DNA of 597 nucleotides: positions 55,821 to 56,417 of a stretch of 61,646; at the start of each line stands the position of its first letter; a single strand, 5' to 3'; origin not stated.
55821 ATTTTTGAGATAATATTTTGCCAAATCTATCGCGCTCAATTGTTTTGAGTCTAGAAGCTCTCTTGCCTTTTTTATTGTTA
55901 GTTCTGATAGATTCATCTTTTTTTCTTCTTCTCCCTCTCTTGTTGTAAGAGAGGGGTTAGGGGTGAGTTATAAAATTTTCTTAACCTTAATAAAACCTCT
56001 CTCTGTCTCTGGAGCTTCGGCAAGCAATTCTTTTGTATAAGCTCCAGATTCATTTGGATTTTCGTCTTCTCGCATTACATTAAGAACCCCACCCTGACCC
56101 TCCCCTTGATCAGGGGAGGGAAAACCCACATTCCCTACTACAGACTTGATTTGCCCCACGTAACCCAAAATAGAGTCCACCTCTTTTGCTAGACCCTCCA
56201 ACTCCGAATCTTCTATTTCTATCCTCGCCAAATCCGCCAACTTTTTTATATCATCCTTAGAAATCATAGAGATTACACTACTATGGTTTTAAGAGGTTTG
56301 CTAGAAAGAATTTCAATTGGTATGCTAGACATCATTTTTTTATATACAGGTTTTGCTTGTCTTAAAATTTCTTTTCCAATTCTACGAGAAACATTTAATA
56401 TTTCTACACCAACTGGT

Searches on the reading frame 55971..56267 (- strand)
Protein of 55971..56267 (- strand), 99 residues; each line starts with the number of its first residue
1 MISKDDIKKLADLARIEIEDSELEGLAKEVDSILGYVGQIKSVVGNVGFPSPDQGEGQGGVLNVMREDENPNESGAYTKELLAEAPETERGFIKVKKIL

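Call 87: search_protein_representatives(protein=window:55971-56267:-)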
Query: 99 residues. Proteins with E-value up to 0.001 (for the whole library): 1782; up to 1e-10: 465; up to 1e-30: 1. The best 150 are listed.
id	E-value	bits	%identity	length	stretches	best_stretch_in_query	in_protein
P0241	3.8e-31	123.3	94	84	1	1-67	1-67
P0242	6.0e-29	116.3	91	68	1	1-66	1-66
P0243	7.7e-28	112.8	66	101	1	1-99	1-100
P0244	3.7e-26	107.4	63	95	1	2-99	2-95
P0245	7.1e-26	106.5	58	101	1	1-99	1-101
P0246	1.5e-22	95.9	56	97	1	2-99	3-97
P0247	7.3e-22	93.6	55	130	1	1-99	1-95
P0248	1.5e-21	92.6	54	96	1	1-99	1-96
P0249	1.3e-20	89.6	53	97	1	2-99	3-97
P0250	2.0e-20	89.0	52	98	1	1-99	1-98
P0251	2.2e-20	88.9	55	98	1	1-99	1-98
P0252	1.0e-19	86.8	55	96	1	4-99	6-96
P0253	1.1e-19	86.7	54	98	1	1-99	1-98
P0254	1.1e-19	86.7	56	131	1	1-99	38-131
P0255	1.6e-19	86.2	53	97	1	1-99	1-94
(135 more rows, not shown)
